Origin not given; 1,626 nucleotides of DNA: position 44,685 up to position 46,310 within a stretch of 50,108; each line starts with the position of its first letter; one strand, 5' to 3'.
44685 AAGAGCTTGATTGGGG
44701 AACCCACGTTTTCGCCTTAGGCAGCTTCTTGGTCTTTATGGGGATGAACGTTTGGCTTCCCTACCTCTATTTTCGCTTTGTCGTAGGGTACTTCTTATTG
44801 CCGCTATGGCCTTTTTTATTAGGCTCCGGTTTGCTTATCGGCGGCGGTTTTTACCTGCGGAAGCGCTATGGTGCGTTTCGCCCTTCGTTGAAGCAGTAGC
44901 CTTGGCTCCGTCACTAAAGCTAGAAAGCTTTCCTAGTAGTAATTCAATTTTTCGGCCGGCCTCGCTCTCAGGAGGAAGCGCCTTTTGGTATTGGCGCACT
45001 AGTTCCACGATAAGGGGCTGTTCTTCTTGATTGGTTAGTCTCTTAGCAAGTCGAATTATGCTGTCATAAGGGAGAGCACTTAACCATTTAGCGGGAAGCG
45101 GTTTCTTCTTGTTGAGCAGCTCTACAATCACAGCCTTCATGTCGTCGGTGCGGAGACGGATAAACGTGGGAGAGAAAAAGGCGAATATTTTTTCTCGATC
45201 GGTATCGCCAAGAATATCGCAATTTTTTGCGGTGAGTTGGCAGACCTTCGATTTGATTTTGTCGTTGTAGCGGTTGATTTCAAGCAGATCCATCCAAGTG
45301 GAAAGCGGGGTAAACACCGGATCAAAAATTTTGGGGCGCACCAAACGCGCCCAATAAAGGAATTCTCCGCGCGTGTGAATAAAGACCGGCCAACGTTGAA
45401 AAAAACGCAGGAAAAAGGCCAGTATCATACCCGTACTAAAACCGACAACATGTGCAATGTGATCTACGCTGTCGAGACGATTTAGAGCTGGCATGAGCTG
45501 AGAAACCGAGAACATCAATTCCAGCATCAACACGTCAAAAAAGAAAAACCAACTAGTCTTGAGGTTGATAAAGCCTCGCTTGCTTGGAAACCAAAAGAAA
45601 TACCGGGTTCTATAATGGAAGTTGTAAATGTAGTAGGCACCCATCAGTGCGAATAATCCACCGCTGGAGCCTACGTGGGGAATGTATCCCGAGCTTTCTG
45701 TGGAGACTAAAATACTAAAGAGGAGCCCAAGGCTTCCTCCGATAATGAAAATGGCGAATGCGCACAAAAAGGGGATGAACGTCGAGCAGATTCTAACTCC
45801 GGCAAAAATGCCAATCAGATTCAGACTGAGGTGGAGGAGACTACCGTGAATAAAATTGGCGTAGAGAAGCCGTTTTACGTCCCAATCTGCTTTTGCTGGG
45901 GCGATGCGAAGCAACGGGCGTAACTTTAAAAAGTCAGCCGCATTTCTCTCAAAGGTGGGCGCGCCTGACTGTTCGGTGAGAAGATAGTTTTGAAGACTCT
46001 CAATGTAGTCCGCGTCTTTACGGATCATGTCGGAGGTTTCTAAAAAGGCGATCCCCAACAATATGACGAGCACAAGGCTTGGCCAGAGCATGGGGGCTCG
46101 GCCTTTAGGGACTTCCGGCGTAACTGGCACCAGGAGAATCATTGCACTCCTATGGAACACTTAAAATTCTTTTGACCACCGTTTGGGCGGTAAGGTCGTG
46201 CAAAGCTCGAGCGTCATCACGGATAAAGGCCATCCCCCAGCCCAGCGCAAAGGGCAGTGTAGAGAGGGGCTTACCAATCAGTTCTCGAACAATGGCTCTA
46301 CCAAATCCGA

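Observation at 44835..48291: Tightly coupled operon: region-4-only sigma-like protein, acidic orphan, RDD membrane protein and extended rhomboid protease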

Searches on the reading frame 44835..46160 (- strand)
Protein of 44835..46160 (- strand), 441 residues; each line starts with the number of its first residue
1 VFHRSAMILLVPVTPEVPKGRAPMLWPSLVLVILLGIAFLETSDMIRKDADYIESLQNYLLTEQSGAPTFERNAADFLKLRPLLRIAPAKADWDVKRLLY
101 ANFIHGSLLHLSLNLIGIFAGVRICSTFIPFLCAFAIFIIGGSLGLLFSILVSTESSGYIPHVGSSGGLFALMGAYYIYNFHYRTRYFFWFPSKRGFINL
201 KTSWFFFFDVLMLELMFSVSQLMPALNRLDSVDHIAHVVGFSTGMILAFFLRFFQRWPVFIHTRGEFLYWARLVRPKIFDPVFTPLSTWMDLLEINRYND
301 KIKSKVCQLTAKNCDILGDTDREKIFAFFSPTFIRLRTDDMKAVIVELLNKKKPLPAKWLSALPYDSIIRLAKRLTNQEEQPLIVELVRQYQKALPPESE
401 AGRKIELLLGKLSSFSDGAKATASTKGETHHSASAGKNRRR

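Call 3: search_protein_families(library=pfam, proteins=[window:44835-46160:-], max_evalue=0.1)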
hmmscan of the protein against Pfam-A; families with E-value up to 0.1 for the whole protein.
window:44835-46160:- (441 aa): 1 family
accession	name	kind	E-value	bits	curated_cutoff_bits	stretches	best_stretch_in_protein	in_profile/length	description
PF01694.28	Rhomboid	-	5.1e-16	59.6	22.6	1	94-251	3-140/143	Rhomboid domain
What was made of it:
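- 44835..46142 (-): g4: 435-aa rhomboid protease. The 6-TM core is aa 1-250 (nt 45393-46142). A conserved cytoplasmic C-terminal domain covers aa ~251-400 (nt ~44943-45392), followed by a variable tail. Pfam Rhomboid 5e-16 (call 3).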

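Call 5: search_protein_families(library=ncbifam, proteins=[window:44835-46142:-], max_evalue=1)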
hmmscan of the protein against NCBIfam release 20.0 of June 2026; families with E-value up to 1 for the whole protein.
window:44835-46142:- (435 aa): 1 family
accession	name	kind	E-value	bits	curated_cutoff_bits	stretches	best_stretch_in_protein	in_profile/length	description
TIGR03902.1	rhom_GG_sort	equivalog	0.00024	21.1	84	1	91-242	18-153/154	rhombosortase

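Call 21: find_homologous_proteins(query=window:44835-46142:-, max_evalue=0.001)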
Query window:44835-46142:- (435 aa): 142 proteins with E <= 0.001 among 8000 candidates; the best 120 are listed.
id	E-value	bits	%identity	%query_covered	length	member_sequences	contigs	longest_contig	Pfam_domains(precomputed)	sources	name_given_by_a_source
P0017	7.0e-292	986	100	100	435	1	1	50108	PF01694.29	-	-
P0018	6.0e-215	732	74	100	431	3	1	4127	PF01694.29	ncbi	-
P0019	1.2e-214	731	73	100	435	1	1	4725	PF01694.29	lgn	-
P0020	1.5e-210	718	71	100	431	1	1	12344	PF01694.29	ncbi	-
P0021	1.2e-200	685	73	94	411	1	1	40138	PF01694.29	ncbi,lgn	-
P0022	1.8e-174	599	58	100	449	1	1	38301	PF01694.29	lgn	-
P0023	1.1e-172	593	63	94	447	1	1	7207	PF01694.29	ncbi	-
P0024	4.7e-172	591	61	100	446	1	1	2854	PF01694.29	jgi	jgi:membrane associated rhomboid family serine protease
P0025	2.0e-163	563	57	93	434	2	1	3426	PF01694.29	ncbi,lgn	-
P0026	3.9e-160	552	57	96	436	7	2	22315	PF01694.29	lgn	-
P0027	2.3e-157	543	55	98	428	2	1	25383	PF01694.29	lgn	-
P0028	9.7e-157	540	56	96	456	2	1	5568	PF01694.29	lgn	-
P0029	6.2e-154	531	56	90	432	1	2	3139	PF01694.29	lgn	-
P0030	4.2e-151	522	55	94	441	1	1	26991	PF01694.29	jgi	jgi:membrane associated rhomboid family serine protease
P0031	4.9e-150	518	53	100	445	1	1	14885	PF01694.29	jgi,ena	-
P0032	2.9e-149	516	54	94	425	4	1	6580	PF01694.29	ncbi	-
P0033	4.1e-148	512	54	94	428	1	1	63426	PF01694.29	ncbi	-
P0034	6.5e-148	511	55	94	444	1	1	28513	PF01694.29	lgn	-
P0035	3.7e-147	509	53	96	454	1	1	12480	PF01694.29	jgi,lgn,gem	-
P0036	4.6e-147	509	53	97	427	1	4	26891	PF01694.29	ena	-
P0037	1.5e-145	504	54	97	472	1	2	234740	PF01694.29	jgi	jgi:membrane associated rhomboid family serine protease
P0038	5.0e-145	502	53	97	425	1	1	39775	PF01694.29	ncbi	-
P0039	1.0e-144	501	57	88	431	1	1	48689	PF01694.29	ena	-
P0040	6.2e-144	498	55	89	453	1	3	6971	PF01694.29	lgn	-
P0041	1.2e-143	497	52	97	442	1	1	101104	PF01694.29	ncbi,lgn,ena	-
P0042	1.8e-143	497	52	100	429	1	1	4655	PF01694.29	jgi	jgi:membrane associated rhomboid family serine protease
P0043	1.3e-141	491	53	94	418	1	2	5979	PF01694.29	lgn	-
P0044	4.7e-141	489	53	94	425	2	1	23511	PF01694.29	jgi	jgi:membrane associated rhomboid family serine protease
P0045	7.6e-141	488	50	100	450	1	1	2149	PF01694.29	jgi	jgi:membrane associated rhomboid family serine protease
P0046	9.0e-141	488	48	100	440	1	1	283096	PF01694.29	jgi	-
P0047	1.2e-140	487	53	96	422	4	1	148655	PF01694.29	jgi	jgi:membrane associated rhomboid family serine protease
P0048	1.8e-140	487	52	97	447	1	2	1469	PF01694.29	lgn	-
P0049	3.4e-140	486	53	99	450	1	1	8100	PF01694.29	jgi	jgi:membrane associated rhomboid family serine protease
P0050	3.7e-140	486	51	97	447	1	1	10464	PF01694.29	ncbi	-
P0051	4.7e-140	485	49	100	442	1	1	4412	PF01694.29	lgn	-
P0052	5.7e-140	485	50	99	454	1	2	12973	PF01694.29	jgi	jgi:membrane associated rhomboid family serine protease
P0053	7.3e-140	485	50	100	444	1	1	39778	PF01694.29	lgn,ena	-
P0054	8.4e-140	485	52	97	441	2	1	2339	PF01694.29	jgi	-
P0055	9.6e-140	484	52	95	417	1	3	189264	PF01694.29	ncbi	-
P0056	1.9e-139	484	53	94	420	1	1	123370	PF01694.29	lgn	-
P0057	2.1e-139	483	53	96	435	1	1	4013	PF01694.29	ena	-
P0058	3.1e-139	483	53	93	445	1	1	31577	PF01694.29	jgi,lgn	-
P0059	3.3e-139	483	52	97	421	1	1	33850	PF01694.29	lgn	-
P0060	1.7e-138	480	52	100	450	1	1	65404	PF01694.29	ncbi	-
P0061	2.2e-138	480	49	96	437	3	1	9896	PF01694.29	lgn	-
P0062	2.4e-138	480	52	97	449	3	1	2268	PF01694.29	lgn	-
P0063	1.6e-137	477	50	97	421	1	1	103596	PF01694.29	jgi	jgi:membrane associated rhomboid family serine protease/AraC-like DNA-binding protein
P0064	3.5e-137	476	51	97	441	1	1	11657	PF01694.29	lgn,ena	-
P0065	6.6e-137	475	49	99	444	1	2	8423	PF01694.29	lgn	-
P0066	1.1e-136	474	50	98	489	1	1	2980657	PF01694.29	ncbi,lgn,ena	-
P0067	1.6e-136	474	53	89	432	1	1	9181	PF01694.29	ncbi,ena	-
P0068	1.9e-136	474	51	96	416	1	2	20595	PF01694.29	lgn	-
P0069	8.3e-136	472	51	94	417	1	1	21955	PF01694.29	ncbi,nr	ncbi:rhomboid family intramembrane serine protease [bacterium]|nr:rhomboid family intramembrane seri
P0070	2.1e-135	470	51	97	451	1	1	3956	PF01694.29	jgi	jgi:membrane associated rhomboid family serine protease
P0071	2.5e-135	470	51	96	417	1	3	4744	PF01694.29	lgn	-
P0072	6.0e-135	469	52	94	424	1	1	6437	PF01694.29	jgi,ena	-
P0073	8.3e-135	468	52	93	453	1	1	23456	PF01694.29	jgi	jgi:membrane associated rhomboid family serine protease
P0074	1.6e-132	461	52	91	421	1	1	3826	PF01694.29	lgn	-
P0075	1.6e-132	461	49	95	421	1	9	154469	PF01694.29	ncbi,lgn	-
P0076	1.7e-132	461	50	96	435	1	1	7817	PF01694.29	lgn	-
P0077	2.4e-132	460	50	91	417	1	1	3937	PF01694.29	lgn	-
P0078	8.3e-132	458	50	94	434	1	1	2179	PF01694.29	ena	-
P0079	8.8e-132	458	48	97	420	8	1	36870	PF01694.29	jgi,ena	jgi:membrane associated rhomboid family serine protease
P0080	1.7e-131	457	48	96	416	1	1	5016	PF01694.29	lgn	-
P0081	2.5e-131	457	48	96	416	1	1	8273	PF01694.29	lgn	-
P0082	2.7e-131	457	48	97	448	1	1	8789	PF01694.29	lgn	-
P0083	5.0e-131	456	48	96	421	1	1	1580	PF01694.29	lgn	-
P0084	3.1e-130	453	48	100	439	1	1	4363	PF01694.29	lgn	-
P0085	1.0e-129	451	49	96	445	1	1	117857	PF01694.29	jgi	-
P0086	1.7e-129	451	49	94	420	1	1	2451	PF01694.29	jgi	jgi:membrane associated rhomboid family serine protease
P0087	1.3e-128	448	49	95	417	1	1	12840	PF01694.29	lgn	-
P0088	1.8e-128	447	49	95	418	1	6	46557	PF01694.29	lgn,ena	-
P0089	2.5e-128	447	49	94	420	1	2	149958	PF01694.29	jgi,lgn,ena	-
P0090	3.5e-128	446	48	97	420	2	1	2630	PF01694.29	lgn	-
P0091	3.8e-128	446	48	97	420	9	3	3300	PF01694.29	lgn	-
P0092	1.5e-127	444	47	97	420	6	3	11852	PF01694.29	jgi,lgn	-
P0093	2.3e-127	444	48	97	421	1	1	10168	PF01694.29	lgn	-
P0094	3.1e-127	443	49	94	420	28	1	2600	PF01694.29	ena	-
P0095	5.6e-127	442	47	97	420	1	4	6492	PF01694.29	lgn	-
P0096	1.2e-126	441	50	94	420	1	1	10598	PF01694.29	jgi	jgi:membrane associated rhomboid family serine protease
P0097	1.6e-126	441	49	91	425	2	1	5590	PF01694.29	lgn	-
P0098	1.6e-126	441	48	94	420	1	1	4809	PF01694.29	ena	-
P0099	7.6e-126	439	50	90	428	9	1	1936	PF01694.29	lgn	-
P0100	1.1e-125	438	47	97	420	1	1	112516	PF01694.29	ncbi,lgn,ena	-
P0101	2.1e-125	437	49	99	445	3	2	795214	PF01694.29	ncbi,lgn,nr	ncbi:MAG: rhomboid family intramembrane serine protease [Bdellovibrionaceae bacterium]|nr:rhomboid f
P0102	2.3e-125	437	47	91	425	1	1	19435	PF01694.29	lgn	-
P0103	2.6e-125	437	49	90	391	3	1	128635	PF01694.29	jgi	-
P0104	3.0e-125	437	50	86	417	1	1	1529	PF01694.29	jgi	jgi:membrane associated rhomboid family serine protease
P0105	5.7e-125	436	46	97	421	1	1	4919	PF01694.29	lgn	-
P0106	3.6e-123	430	46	100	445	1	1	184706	PF01694.29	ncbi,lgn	-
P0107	1.5e-122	428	46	93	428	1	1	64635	PF01694.29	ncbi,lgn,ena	-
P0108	1.5e-122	428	48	91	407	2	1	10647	PF01694.29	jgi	jgi:membrane associated rhomboid family serine protease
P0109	1.6e-122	428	51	87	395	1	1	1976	PF01694.29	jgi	jgi:membrane associated rhomboid family serine protease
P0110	7.0e-122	426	47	93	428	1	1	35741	PF01694.29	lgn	-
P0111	9.8e-122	425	46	97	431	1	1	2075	PF01694.29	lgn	-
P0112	1.4e-121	425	48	88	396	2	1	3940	PF01694.29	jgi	jgi:membrane associated rhomboid family serine protease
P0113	1.5e-121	425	47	93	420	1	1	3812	PF01694.29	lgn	-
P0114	1.8e-121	424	49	93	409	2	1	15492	PF01694.29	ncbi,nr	ncbi:MAG: rhomboid family intramembrane serine protease [Deltaproteobacteria bacterium]|nr:rhomboid 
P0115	1.8e-120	421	46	100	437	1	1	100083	PF01694.29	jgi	jgi:membrane associated rhomboid family serine protease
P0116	2.0e-120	421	48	94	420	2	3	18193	PF01694.29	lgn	-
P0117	2.6e-120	420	47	98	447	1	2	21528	PF01694.29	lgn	-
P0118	3.9e-120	420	47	93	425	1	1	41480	PF01694.29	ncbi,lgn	-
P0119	7.8e-120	419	46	100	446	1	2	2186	PF01694.29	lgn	-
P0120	1.7e-119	418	47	93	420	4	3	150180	PF01694.29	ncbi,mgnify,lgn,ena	mgnify:CR=1 FL=1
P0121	4.4e-119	416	46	98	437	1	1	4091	PF01694.29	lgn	-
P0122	1.0e-118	415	48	86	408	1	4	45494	PF01694.29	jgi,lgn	jgi:membrane associated rhomboid family serine protease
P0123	1.6e-118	415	48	93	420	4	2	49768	PF01694.29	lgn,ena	-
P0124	2.5e-118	414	48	97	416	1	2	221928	PF01694.29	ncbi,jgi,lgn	-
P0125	7.9e-118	412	51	83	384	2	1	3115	PF01694.29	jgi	-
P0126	5.3e-117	410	47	96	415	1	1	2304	PF01694.29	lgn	-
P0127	2.7e-116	407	47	93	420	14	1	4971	PF01694.29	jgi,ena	-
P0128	4.5e-116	406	43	99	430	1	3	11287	PF01694.29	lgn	-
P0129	2.6e-115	404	45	96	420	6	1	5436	PF01694.29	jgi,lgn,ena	-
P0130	3.6e-115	403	47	97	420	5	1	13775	PF01694.29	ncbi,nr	ncbi:rhomboid family intramembrane serine protease [bacterium]|nr:rhomboid family intramembrane seri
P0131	1.6e-114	401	45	97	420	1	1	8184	PF01694.29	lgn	-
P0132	3.6e-114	400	44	94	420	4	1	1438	PF01694.29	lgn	-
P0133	3.1e-113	397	47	93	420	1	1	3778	PF01694.29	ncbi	ncbi:MAG: rhomboid family intramembrane serine protease [Pseudomonadota bacterium]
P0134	3.7e-113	397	44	94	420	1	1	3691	PF01694.29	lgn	-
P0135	8.9e-113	396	47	93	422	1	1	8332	PF01694.29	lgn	-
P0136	1.8e-112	395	44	93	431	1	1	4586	PF01694.29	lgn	-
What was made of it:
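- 44835..46142 (-): More than 140 clusters share 43-74% identity over the full length (call 21).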

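Call 22: find_encoding_contigs(protein=P0066, flank=7000, max_places=2)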
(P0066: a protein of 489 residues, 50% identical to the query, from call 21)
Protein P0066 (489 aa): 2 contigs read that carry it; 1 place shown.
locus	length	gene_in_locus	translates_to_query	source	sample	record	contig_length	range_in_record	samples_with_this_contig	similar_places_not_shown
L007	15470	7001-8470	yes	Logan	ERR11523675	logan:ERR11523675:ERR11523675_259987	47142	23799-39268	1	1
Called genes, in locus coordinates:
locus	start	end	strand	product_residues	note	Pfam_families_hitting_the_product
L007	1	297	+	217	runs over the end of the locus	PF00413:Peptidase_M10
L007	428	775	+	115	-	PF07238:PilZ (weak)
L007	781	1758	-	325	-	PF00478:IMPDH, PF01070:FMN_dh (weak)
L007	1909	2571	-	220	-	-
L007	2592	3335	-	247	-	PF12895:ANAPC3 (weak), PF00515:TPR_1, PF07719:TPR_2 (weak), PF13181:TPR_8 (weak), PF23914:TPR_CcmH_CycH, PF12895:ANAPC3 (weak), PF14559:TPR_19, PF21033:RMD1-3 (weak), +17 more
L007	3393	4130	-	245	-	PF13512:TPR_18, PF07719:TPR_2 (faint), PF13428:TPR_14 (faint), PF13525:YfiO, PF13174:TPR_6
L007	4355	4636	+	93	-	-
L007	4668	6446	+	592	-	-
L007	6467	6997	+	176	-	PF06271:RDD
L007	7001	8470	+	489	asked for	PF01694:Rhomboid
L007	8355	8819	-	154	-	-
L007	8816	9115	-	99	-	-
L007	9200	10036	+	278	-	PF13292:DXP_synthase_N, PF00456:Transketolase_N, PF02775:TPP_enzyme_C (weak), PF00676:E1_dh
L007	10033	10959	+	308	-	PF02779:Transket_pyr, PF02780:Transketolase_C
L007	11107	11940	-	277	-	PF13369:Transglut_core2, PF13371:TPR_9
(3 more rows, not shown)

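Call 23: find_encoding_contigs(protein=P0101, flank=7000, max_places=2)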
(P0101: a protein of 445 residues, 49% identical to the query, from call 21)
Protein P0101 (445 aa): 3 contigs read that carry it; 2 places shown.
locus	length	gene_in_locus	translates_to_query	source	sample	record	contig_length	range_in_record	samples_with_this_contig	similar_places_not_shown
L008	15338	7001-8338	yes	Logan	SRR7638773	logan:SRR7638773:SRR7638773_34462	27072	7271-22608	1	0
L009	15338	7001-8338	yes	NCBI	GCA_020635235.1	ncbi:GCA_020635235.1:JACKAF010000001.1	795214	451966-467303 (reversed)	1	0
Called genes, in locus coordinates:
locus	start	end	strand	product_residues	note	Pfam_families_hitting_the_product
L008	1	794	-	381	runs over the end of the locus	PF13439:Glyco_transf_4, PF13579:Glyco_trans_4_4, PF20706:GT4-conflict, PF00534:Glycos_transf_1, PF13692:Glyco_trans_1_4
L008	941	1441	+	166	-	-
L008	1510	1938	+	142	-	PF07238:PilZ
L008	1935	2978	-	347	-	PF00478:IMPDH, PF04131:NanE (weak), PF01070:FMN_dh (weak)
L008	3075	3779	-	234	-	-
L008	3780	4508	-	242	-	PF13428:TPR_14 (faint), PF13429:TPR_15 (faint), PF14559:TPR_19 (faint), PF13432:TPR_16 (weak), PF00515:TPR_1, PF07719:TPR_2 (weak), PF13181:TPR_8 (weak), PF23914:TPR_CcmH_CycH, +9 more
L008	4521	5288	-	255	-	PF07719:TPR_2 (faint), PF13512:TPR_18, PF13525:YfiO, PF13174:TPR_6 (weak)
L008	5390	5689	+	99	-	-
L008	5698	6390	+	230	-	-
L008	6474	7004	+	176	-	PF06271:RDD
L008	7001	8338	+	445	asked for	PF01694:Rhomboid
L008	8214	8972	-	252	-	-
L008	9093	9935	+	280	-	PF00456:Transketolase_N, PF13292:DXP_synthase_N, PF00676:E1_dh (weak)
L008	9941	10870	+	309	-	PF02779:Transket_pyr, PF02780:Transketolase_C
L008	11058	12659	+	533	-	PF01839:FG-GAP (faint), PF13517:FG-GAP_3 (weak)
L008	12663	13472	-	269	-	PF13369:Transglut_core2, PF13371:TPR_9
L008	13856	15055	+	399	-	PF13481:AAA_25, PF25199:nSTAND_NTPase5 (weak), PF03796:DnaB_C (weak), PF06745:ATPase, PF23442:DUF7125 (weak), PF13401:AAA_22 (weak), PF13541:ChlI (weak)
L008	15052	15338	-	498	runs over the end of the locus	PF00370:FGGY_N, PF02782:FGGY_C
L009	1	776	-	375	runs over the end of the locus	PF13439:Glyco_transf_4, PF13579:Glyco_trans_4_4, PF20706:GT4-conflict, PF00534:Glycos_transf_1, PF13692:Glyco_trans_1_4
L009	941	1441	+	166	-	-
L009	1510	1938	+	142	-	PF07238:PilZ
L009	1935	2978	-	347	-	PF00478:IMPDH, PF04131:NanE (weak), PF01070:FMN_dh (weak)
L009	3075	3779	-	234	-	-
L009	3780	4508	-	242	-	PF13428:TPR_14 (faint), PF13429:TPR_15 (faint), PF14559:TPR_19 (faint), PF13432:TPR_16 (weak), PF00515:TPR_1, PF07719:TPR_2 (weak), PF13181:TPR_8 (weak), PF23914:TPR_CcmH_CycH, +9 more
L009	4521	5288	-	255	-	PF07719:TPR_2 (faint), PF13512:TPR_18, PF13525:YfiO, PF13174:TPR_6 (weak)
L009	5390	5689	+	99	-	-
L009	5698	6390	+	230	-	-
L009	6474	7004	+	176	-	PF06271:RDD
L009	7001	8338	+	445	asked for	PF01694:Rhomboid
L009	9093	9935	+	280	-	PF00456:Transketolase_N, PF13292:DXP_synthase_N, PF00676:E1_dh (weak)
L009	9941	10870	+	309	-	PF02779:Transket_pyr, PF02780:Transketolase_C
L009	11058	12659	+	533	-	PF01839:FG-GAP (faint), PF13517:FG-GAP_3 (weak)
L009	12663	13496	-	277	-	PF13369:Transglut_core2, PF13371:TPR_9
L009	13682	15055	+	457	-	PF18073:Zn_ribbon_LapB, PF13481:AAA_25, PF25199:nSTAND_NTPase5 (weak), PF03796:DnaB_C (weak), PF06745:ATPase, PF23442:DUF7125 (weak), PF13401:AAA_22 (weak), PF13541:ChlI (weak)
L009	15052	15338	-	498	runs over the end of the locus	PF00370:FGGY_N, PF02782:FGGY_C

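Call 24: find_encoding_contigs(protein=P0106, flank=7000, max_places=2)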
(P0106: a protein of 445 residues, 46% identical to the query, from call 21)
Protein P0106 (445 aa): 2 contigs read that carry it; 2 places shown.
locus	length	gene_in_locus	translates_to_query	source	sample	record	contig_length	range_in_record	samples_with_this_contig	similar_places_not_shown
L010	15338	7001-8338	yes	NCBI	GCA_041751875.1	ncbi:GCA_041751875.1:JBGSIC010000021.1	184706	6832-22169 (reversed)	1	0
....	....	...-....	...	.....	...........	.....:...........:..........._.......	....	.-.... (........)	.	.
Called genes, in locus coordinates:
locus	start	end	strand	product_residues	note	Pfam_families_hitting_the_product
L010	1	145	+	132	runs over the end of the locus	PF07238:PilZ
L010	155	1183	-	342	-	PF00478:IMPDH, PF01070:FMN_dh (faint)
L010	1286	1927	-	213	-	-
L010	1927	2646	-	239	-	PF13428:TPR_14 (faint), PF14559:TPR_19 (faint), PF25063:ARM_TT21_C (faint), PF13414:TPR_11 (faint), PF00515:TPR_1, PF07719:TPR_2 (weak), PF13181:TPR_8 (weak), PF23914:TPR_CcmH_CycH (weak), +7 more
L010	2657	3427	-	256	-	PF13512:TPR_18, PF13525:YfiO, PF13174:TPR_6 (weak)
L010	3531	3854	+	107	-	-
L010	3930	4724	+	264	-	PF05023:Phytochelatin, PF13529:Peptidase_C39_2 (weak)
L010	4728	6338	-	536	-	PF20254:DMFA2_C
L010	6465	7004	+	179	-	PF06271:RDD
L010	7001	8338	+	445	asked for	PF01694:Rhomboid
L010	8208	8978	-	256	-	-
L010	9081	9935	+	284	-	PF13292:DXP_synthase_N, PF00456:Transketolase_N, PF00676:E1_dh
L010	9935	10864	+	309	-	PF02779:Transket_pyr, PF02780:Transketolase_C, PF22613:Transketolase_C_1 (faint)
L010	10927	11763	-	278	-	PF13369:Transglut_core2, PF13371:TPR_9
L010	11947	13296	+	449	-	PF18073:Zn_ribbon_LapB, PF13481:AAA_25, PF03796:DnaB_C (weak), PF06745:ATPase, PF23442:DUF7125, PF13541:ChlI (weak), PF05362:Lon_C (weak)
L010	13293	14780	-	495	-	PF00370:FGGY_N, PF02782:FGGY_C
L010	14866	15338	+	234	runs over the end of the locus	PF01706:FliG_C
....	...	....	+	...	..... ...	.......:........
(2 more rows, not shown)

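Call 40: search_protein_families(library=pfam, alignment_id=A5, max_evalue=0.05)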
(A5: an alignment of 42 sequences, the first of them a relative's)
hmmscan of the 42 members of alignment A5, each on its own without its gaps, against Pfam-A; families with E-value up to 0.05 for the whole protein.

A. member 1, P0017 (435 aa): 1 family
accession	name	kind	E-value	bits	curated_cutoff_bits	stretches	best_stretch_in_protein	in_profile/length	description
PF01694.28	Rhomboid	-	5.3e-16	59.6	22.6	1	88-245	3-140/143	Rhomboid domain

B. families by the number of members that match (of 42 scanned): 4 families
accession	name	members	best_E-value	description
PF01694.28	Rhomboid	42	2.2e-19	Rhomboid domain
PF04087.19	DUF389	1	0.01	Domain of unknown function (DUF389)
PF17523.7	MPS-4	1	0.018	MinK-related peptide, potassium channel accessory sub-unit protein 4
PF17544.7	DUF5460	1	0.035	Family of unknown function (DUF5460)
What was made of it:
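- On Rhomboid intramembrane serine protease (Pfam PF01694, MEROPS S54): All 42 relatives hit the model (call 40).
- Closest known: Bacillus subtilis rhomboid YqgP. Different: Here the extension is C-terminal, cytoplasmic and without any family match (call 40).
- Tried and rejected: No Pfam family was found in 42 members (call 40).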
